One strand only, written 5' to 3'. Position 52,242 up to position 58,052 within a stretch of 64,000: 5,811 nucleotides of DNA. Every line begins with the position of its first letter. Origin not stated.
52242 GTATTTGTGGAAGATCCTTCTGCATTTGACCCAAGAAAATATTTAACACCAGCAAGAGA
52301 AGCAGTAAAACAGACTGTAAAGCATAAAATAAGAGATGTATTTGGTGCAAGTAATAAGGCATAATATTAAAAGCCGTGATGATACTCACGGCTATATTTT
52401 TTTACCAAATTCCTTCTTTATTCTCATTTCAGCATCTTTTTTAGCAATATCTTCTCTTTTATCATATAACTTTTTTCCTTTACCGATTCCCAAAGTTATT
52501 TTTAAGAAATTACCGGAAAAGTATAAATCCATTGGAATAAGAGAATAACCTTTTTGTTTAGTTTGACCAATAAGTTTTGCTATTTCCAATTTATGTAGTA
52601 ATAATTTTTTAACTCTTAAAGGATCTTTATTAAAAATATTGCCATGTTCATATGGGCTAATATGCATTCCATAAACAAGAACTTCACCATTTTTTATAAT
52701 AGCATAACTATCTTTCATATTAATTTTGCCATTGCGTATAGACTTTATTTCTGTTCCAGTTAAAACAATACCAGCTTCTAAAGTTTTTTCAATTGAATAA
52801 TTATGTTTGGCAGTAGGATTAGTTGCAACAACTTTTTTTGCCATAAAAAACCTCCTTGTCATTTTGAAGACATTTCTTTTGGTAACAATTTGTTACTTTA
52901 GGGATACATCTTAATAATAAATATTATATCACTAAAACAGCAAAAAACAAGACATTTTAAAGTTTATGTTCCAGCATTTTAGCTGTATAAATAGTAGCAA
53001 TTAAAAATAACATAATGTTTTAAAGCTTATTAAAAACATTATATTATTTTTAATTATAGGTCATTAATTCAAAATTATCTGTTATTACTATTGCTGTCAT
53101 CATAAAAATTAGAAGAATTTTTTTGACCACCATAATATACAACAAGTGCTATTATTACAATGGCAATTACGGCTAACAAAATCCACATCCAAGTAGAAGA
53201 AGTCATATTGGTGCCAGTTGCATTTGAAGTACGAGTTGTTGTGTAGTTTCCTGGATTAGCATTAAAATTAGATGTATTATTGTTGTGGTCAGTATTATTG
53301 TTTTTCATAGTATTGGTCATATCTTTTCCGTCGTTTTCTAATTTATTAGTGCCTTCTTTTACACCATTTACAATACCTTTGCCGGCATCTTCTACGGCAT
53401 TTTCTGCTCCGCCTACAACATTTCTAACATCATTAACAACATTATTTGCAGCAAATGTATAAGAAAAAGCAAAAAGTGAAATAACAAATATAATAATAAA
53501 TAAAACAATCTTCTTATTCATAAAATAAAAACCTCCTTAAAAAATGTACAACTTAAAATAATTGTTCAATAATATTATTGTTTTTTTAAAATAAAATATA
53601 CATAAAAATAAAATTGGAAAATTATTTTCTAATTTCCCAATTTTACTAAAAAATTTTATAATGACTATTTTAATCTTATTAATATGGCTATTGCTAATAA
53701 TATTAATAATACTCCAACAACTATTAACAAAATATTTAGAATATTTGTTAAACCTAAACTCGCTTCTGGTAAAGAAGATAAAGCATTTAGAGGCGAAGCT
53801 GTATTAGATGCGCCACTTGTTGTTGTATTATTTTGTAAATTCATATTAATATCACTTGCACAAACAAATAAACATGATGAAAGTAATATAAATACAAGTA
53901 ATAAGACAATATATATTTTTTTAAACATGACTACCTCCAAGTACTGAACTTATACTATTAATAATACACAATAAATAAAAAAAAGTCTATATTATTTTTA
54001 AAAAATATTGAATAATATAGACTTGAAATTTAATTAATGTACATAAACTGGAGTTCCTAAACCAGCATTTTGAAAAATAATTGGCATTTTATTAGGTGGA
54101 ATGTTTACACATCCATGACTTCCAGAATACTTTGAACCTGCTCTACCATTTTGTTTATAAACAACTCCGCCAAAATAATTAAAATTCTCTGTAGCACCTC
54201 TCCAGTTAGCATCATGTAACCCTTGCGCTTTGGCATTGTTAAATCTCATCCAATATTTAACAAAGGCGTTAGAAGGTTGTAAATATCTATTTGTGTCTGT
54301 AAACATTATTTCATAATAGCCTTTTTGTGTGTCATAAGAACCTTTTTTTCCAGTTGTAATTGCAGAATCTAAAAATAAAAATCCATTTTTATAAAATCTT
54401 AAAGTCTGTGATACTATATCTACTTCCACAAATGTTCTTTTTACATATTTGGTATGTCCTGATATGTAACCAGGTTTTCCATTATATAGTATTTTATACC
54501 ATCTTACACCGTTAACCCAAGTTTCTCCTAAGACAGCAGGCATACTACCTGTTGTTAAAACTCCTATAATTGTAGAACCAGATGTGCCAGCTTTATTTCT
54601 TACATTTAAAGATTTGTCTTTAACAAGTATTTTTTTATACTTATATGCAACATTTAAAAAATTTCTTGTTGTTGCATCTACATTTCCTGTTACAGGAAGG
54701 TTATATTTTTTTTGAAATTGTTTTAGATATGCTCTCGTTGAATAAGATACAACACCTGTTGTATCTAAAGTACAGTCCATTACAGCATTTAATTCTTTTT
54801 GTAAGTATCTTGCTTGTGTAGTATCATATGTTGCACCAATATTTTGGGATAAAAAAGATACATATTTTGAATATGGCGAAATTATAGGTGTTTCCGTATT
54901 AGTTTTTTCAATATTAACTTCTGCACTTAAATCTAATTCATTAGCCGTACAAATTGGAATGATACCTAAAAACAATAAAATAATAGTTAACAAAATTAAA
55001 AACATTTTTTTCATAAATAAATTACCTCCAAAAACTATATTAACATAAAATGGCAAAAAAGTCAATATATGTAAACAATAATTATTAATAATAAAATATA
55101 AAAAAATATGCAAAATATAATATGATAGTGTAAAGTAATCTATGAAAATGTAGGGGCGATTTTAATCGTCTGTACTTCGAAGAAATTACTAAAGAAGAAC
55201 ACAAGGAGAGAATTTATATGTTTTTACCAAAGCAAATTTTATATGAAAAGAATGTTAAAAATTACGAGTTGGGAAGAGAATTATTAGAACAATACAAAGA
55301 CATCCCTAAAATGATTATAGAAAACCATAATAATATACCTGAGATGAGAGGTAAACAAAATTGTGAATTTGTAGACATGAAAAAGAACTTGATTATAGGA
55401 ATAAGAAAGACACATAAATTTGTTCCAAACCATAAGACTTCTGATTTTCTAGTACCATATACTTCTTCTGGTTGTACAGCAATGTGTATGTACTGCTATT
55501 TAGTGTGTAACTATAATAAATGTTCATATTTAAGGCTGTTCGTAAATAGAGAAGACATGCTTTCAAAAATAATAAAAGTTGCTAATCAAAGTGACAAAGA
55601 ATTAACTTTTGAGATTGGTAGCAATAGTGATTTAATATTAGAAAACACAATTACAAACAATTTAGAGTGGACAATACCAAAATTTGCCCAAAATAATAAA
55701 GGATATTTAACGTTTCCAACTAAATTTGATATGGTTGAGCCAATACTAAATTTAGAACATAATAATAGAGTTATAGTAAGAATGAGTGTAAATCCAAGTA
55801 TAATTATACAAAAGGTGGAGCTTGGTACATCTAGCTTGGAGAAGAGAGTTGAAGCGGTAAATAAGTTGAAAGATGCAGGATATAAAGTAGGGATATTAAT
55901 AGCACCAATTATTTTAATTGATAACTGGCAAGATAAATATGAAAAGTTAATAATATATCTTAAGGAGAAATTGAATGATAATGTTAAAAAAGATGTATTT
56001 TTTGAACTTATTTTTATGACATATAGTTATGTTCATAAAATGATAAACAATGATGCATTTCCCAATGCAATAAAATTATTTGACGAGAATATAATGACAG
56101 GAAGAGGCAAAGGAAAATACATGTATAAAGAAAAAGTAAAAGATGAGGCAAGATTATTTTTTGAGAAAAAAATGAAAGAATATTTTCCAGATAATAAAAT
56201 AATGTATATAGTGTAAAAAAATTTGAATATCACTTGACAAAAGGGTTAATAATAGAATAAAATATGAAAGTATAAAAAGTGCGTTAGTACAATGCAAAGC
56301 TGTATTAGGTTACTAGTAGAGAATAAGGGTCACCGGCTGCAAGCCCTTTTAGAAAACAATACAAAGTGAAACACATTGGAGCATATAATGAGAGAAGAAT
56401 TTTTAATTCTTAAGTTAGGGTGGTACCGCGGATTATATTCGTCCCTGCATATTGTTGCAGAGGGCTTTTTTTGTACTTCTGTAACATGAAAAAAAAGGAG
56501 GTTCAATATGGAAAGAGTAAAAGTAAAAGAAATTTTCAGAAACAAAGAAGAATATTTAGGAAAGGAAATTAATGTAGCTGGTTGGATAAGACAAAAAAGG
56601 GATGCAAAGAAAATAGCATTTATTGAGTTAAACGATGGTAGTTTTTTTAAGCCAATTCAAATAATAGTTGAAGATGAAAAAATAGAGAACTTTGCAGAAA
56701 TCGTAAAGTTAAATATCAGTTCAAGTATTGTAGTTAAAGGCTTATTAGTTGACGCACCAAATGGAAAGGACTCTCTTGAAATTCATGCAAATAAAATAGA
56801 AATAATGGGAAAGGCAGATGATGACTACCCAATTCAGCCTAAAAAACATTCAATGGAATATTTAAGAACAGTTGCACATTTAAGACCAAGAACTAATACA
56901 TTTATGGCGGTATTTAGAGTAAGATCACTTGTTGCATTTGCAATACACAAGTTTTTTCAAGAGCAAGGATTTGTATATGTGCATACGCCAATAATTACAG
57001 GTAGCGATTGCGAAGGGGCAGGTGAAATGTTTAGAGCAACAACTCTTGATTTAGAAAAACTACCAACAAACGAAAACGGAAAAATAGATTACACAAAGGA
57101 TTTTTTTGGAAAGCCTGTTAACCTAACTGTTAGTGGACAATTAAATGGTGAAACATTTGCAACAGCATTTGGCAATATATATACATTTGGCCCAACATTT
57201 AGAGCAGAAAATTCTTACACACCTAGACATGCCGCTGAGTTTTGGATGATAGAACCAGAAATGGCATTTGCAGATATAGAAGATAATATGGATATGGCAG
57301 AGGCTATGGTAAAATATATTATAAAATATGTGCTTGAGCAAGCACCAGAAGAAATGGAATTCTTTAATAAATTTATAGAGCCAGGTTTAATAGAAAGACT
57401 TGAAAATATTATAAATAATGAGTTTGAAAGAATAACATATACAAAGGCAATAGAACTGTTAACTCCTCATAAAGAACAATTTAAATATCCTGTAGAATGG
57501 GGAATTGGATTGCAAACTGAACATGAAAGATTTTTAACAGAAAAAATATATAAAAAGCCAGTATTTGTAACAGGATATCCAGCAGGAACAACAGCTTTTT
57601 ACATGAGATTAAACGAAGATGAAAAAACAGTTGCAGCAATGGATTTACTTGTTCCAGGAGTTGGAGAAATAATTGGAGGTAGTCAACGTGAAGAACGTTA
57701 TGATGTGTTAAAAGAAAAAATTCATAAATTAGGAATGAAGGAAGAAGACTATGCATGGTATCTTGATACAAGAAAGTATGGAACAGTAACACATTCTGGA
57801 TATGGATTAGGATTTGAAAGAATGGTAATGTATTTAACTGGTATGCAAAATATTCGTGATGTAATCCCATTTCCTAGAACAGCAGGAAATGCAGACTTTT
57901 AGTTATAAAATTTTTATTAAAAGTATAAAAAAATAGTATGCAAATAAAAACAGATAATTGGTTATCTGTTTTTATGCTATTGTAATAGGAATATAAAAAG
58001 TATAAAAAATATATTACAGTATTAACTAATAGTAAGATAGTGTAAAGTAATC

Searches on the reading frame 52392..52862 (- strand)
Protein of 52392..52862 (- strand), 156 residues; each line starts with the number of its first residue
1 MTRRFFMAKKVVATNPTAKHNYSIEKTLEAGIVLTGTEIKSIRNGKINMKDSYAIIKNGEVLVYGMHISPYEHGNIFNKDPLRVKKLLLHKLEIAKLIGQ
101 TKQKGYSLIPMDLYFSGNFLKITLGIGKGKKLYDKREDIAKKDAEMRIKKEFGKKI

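Call 60: search_protein_families(library=pfam, proteins=[window:52392-52862:-], max_evalue=0.00001)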
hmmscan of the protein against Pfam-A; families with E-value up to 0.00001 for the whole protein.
window:52392-52862:- (156 aa): 1 family
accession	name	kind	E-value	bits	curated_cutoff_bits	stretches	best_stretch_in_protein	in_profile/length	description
PF01668.23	SmpB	-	5.3e-57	192.2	27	1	12-152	1-141/143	SmpB protein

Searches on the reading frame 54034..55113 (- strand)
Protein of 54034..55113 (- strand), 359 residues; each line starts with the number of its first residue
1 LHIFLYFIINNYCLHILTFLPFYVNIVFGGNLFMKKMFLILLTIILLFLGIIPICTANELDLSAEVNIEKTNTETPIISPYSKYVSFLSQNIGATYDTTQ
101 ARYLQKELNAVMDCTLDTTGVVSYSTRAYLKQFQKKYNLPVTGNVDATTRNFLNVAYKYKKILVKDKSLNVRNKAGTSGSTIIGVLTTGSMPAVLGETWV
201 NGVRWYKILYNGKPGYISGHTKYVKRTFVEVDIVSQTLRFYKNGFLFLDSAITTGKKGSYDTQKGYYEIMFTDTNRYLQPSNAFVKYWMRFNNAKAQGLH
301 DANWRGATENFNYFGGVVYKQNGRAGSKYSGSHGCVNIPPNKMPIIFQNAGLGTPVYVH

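Call 60: search_protein_families(library=pfam, proteins=[window:54034-55113:-], max_evalue=0.00001)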
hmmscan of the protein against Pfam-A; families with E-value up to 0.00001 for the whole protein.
window:54034-55113:- (359 aa): 3 families
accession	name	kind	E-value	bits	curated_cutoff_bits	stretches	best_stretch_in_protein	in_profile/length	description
PF03734.19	YkuD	-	2.9e-13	51.1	23.4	1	227-358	2-146/146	L,D-transpeptidase catalytic domain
PF01471.23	PG_binding_1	-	1.5e-08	35.1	23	1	102-153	6-57/57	Putative peptidoglycan binding domain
PF08239.17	SH3_3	-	1.8e-07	31.6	27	1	168-220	2-51/54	Bacterial SH3 domain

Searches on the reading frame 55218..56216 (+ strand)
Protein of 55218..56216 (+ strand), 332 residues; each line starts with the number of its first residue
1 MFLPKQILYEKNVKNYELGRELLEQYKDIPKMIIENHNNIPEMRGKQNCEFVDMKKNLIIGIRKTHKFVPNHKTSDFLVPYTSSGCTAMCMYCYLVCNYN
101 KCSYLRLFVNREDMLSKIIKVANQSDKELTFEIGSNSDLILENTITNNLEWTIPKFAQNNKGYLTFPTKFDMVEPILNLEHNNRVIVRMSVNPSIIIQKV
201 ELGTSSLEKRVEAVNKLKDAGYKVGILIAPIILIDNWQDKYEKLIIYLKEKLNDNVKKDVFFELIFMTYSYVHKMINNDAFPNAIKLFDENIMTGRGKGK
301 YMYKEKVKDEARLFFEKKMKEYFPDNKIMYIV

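Call 60: search_protein_families(library=pfam, proteins=[window:55218-56216:+], max_evalue=0.00001)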
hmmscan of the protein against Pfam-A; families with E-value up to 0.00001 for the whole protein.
window:55218-56216:+ (332 aa): 1 family
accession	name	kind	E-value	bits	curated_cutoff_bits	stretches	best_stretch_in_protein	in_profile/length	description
PF20903.3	SPL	-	4.8e-68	230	27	1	2-331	1-337/338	Spore photoproduct lyase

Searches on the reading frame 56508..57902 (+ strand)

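Call 60: search_protein_families(library=pfam, proteins=[window:56508-57902:+], max_evalue=0.00001)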
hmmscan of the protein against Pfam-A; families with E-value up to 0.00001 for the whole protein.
window:56508-57902:+ (464 aa): 2 families
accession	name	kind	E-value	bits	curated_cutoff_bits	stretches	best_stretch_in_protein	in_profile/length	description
PF00152.25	tRNA-synt_2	-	2.9e-70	237.2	25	1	120-458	6-307/308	tRNA synthetases class II (D, K and N)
PF01336.31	tRNA_anti-codon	-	2.3e-12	47.1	27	1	22-99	2-74/75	OB-fold nucleic acid binding domain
